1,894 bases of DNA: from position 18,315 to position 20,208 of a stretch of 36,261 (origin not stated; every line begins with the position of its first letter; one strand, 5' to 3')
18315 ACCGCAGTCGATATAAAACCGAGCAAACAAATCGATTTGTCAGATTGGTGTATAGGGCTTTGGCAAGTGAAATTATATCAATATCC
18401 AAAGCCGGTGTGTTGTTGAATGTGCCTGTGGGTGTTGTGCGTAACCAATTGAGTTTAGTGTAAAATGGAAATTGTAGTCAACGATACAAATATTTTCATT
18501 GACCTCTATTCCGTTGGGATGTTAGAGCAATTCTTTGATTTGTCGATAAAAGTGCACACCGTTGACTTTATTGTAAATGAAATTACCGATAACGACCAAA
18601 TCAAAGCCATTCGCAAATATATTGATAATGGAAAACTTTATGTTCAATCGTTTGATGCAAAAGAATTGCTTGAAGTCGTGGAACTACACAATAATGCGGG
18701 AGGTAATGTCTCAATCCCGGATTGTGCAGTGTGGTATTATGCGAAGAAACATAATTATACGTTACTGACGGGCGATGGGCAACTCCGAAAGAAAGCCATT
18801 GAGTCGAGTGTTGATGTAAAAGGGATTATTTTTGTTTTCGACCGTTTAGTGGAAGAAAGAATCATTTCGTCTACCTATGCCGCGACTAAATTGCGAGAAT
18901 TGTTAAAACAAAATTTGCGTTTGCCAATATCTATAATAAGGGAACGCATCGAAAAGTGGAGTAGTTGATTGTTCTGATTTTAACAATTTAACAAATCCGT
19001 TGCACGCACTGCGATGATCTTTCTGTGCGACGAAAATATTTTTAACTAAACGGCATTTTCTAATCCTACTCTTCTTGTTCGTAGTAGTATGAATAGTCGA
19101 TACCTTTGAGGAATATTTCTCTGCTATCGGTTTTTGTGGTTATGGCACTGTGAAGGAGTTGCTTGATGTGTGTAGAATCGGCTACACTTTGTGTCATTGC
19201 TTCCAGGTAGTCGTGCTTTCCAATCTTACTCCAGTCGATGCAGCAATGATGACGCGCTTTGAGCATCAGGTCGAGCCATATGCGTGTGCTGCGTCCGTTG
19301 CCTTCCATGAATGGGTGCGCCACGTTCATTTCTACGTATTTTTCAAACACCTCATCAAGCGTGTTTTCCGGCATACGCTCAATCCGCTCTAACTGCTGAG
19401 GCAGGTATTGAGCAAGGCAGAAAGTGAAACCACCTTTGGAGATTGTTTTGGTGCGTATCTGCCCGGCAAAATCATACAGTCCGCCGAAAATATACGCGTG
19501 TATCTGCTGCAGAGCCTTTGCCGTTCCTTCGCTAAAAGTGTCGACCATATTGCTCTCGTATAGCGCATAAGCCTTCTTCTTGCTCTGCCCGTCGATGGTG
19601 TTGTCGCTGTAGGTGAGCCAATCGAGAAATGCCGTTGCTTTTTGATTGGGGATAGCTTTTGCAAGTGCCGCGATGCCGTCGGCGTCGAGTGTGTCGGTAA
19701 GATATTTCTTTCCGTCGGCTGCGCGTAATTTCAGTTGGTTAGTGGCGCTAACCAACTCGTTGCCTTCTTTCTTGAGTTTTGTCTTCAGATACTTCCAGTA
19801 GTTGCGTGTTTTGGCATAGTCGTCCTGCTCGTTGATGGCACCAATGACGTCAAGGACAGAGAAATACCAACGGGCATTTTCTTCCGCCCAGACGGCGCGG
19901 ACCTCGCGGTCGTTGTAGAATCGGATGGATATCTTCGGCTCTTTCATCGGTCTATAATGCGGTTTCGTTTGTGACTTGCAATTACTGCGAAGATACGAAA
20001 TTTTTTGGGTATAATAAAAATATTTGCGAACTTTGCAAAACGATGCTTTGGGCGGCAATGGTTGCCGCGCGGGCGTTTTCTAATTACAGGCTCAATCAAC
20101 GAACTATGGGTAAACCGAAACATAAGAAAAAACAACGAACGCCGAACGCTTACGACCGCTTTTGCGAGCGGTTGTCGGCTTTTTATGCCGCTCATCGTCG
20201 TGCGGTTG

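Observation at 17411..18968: AT-rich two-gene module: fused XRE-HTH/ImmA-IrrE metallopeptidase translationally coupled to a PIN-like nuclease, a candidate protease-gated toxin or anti-phage system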

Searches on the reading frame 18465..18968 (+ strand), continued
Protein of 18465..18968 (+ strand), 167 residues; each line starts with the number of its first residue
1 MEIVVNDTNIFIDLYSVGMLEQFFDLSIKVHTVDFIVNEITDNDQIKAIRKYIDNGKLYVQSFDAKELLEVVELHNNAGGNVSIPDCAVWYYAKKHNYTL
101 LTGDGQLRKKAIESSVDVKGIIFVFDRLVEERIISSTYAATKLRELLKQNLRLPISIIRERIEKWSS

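Call 29: fold_search(model_id=the predicted structure, library=pdb)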
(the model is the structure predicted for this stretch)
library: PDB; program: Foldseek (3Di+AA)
matches with E <= 10: 1003; with E <= 0.001: 34
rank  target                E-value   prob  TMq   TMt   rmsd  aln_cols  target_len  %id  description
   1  2lcq_MODEL_1_A        7.0e-05  1.00  0.52  0.54   3.4       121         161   16  Solution structure of the endonuclease Nob1 from P.horikoshii (released 2011-12-14)
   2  7og5_A                1.5e-04  1.00  0.56  0.59   5.6       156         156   15  RNA-free Ribonuclease P from Halorhodospira halophila (released 2021-07-07)
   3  2fe1                  1.6e-04  1.00  0.50  0.63   4.0       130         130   25  Crystal Structure of PAE0151 from Pyrobaculum aerophilum (released 2005-12-27)
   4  1y82_A                2.2e-04  1.00  0.57  0.63   4.7       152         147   15  Conserved hypothetical protein Pfu-367848-001 from Pyrococcus furiosus (released 2005-01-25)
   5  1y82_B                2.3e-04  1.00  0.56  0.63   5.0       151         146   16  Conserved hypothetical protein Pfu-367848-001 from Pyrococcus furiosus (released 2005-01-25)
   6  2h1c_A                2.6e-04  1.00  0.46  0.53   4.9       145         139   15  Crystal Structure of FitAcB from Neisseria gonorrhoeae (released 2006-09-26)
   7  1v8p_A                3.1e-04  1.00  0.56  0.70   3.9       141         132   17  Crystal structure of PAE2754 from Pyrobaculum aerophilum (released 2004-02-10)
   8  8kda_E                3.1e-04  1.00  0.53  0.48   8.5       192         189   14  Cryo-EM structure of Hydrogenobacter thermophilus minimal protein-only RNase P (HARP) in complex with pre-tRNAs (released 2024-08-14)
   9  6a7v_G                3.2e-04  1.00  0.51  0.60   4.3       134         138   16  Crystal structure of Mycobacterium tuberculosis VapBC11 toxin-antitoxin complex (released 2018-10-10)
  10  4chg_A                3.4e-04  1.00  0.57  0.69   3.2       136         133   15  Crystal structure of VapBC15 complex from Mycobacterium tuberculosis (released 2014-11-12)
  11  1y82_D                3.6e-04  1.00  0.49  0.57   4.9       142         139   18  Conserved hypothetical protein Pfu-367848-001 from Pyrococcus furiosus (released 2005-01-25)
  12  2bsq_B                3.8e-04  1.00  0.46  0.53   5.0       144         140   14  FitAB bound to DNA (released 2006-08-24)
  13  1v8o_B                4.3e-04  1.00  0.56  0.68   3.9       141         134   16  Crystal Structure of PAE2754 from Pyrobaculum aerophilum (released 2004-02-10)
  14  7og5_B                4.3e-04  1.00  0.52  0.55   5.5       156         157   16  RNA-free Ribonuclease P from Halorhodospira halophila (released 2021-07-07)
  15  1v8p_C                4.5e-04  1.00  0.54  0.65   4.2       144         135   16  Crystal structure of PAE2754 from Pyrobaculum aerophilum (released 2004-02-10)
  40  2mdt_MODEL_1_A        1.1e-03  1.00  0.50  0.68   4.5       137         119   19  a PilT N-terminus domain protein SSO1118 from hyperthemophilic archaeon Sulfolobus solfataricus P2 (released 2013-11-20)
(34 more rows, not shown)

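Call 41: search_protein_families(library=ncbifam, proteins=[window:18465-18965:+], max_evalue=0.01)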
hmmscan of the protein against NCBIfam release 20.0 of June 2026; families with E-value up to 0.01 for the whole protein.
window:18465-18965:+ (167 aa): 1 family
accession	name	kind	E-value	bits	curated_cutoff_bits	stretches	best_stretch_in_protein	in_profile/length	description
NF009147.0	PRK12496.1-4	equivalog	6.1e-05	22.6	311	1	36-123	33-118/170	hypothetical protein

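Call 51: search_protein_families(library=pfam, alignment_id=A3, max_evalue=0.00001)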
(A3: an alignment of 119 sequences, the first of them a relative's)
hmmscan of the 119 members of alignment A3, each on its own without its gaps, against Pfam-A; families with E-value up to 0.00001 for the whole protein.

A. member 1, L004:133-933:+ (267 aa): 0 families

B. families by the number of members that match (of 119 scanned): 93 families (the first 25 are shown)
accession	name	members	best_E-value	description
PF00589.27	Phage_integrase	12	7.1e-41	Phage integrase family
PF13102.12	Phage_int_SAM_5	12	4.5e-16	Phage integrase SAM-like domain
PF08534.16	Redoxin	4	1.8e-16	Redoxin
PF00578.27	AhpC-TSA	3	2.2e-21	AhpC/TSA family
PF01637.24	ATPase_2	3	2.2e-17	ATPase domain predominantly from Archaea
PF13905.12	Thioredoxin_8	3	3.1e-17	Thioredoxin-like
PF01381.28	HTH_3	3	2.6e-14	Helix-turn-helix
PF13560.12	HTH_31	3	8e-11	Helix-turn-helix domain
PF13310.11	Virulence_RhuM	2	2e-107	Virulence protein RhuM family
PF02545.19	Maf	2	8.3e-57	Maf-like protein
PF01554.23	MatE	2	1.2e-40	MatE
PF13173.12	AAA_14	2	3.2e-09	AAA domain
PF13443.12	HTH_26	2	5.9e-06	Cro/C1-type HTH DNA-binding domain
PF09556.15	RE_HaeIII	1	2.2e-135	HaeIII restriction endonuclease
PF01406.26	tRNA-synt_1e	1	4.1e-110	tRNA synthetases class I (C) catalytic domain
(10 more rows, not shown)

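Call 52: search_protein_families(library=padloc, alignment_id=A3, max_evalue=1e-10)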
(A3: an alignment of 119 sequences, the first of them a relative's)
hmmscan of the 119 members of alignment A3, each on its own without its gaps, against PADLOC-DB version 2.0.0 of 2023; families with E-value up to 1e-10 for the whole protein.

A. member 1, L004:133-933:+ (267 aa): 0 families

B. families by the number of members that match (of 119 scanned): 151 families (the first 25 are shown)
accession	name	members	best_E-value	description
PDLC04868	PDC-S05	2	1.1e-159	-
PDLC04853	PDC-S05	2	3.5e-142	-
PDLC04851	PDC-S05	2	9.7e-138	-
PDLC04871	PDC-S05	2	3.4e-131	-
PDLC04852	PDC-S05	2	4.6e-120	-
PDLC04843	PDC-S05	2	1.3e-106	-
PDLC04864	PDC-S05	2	5.3e-94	-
PDLC04870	PDC-S05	2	3e-83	-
PDLC04876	PDC-S05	2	2.1e-73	-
PDLC04854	PDC-S05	2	5.5e-52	-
PDLC04872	PDC-S05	2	8.7e-51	-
PDLC04965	PDC-S23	2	9.3e-48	-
PDLC04964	PDC-S23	2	9.4e-47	-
PDLC04858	PDC-S05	2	2.3e-46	-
PDLC04963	PDC-S23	2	9.6e-44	-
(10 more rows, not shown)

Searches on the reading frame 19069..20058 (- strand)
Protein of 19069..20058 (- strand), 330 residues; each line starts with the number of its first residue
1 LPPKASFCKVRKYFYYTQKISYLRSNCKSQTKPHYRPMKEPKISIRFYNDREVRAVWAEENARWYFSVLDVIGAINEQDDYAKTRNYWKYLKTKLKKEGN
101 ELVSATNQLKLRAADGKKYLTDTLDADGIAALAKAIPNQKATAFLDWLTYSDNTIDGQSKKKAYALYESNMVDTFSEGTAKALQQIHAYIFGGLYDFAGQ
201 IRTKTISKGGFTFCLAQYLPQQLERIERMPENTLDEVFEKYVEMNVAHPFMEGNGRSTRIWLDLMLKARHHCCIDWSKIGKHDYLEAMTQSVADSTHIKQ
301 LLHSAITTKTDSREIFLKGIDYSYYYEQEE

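Call 4: search_protein_families(library=pfam, proteins=[window:19069-20058:-], max_evalue=1)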
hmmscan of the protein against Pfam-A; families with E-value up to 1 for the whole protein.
window:19069-20058:- (330 aa): 4 families
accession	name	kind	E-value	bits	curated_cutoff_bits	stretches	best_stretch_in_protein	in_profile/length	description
PF02661.23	Fic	-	2.9e-13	50.9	24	1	180-266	4-93/93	Fic/DOC family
PF02498.22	Bro-N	-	0.00011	23.2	25.6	1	52-149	1-91/96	BRO family, N-terminal domain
PF24027.1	DUF7338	-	0.032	14.3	27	0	135-168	35-69/180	Family of unknown function (DUF7338)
PF11332.13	DUF3134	-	0.16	12.9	25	1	132-178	12-58/70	Protein of unknown function (DUF3134)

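Call 5: search_protein_families(library=padloc, proteins=[window:19069-20058:-], max_evalue=1)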
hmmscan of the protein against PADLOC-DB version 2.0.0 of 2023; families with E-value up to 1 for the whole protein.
window:19069-20058:- (330 aa): 10 families
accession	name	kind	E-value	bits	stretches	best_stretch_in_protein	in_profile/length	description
PDLC04841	PDC-S04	-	4.6e-159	526.7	1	41-330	3-292/292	-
PDLC04842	PDC-S04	-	1.3e-78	261.3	1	151-328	15-192/202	-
PDLC04838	PDC-S04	-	3.9e-32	109.7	1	175-309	60-205/209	-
PDLC04839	PDC-S04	-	1.9e-29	100.8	1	156-307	35-203/205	-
PDLC04920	PDC-S13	-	2e-29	100.8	1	42-149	4-108/286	-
PDLC04840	PDC-S04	-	4.7e-06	24.5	1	229-311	137-217/227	-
PDLC04836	PDC-S04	-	4.2e-05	20.9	1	220-295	141-216/244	-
PDLC04837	PDC-S04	-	9.7e-05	19.8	1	220-301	137-216/234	-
PDLC03963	SoFic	-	0.0001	19.8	1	179-267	115-213/361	-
PDLC05078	PDC-S72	-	0.0023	15.1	1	179-208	101-130/377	-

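Call 41: search_protein_families(library=ncbifam, proteins=[window:19069-19947:-], max_evalue=0.01)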
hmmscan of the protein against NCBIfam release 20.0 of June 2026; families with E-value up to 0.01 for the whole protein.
window:19069-19947:- (293 aa): 4 families
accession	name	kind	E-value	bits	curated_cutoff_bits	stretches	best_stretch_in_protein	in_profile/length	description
NF046029.1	ProtAdlyltaseNmFic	equivalog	7.1e-74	247.3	230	1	117-291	3-177/177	protein adenylyltransferase Fic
NF007672.0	PRK10347.1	equivalog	2.3e-12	47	181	1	145-271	58-195/200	putative adenosine monophosphate-protein transferase Fic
NF045983.1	ProtAdnltaseVbhT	equivalog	6.3e-12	45.3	800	1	144-278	57-202/419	type II toxin-antitoxin system protein adenylyltransferase VbhT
TIGR02613.1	mob_myst_B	hypoth_equivalog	2e-07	31.1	124.4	1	144-242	52-154/186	mobile mystery protein B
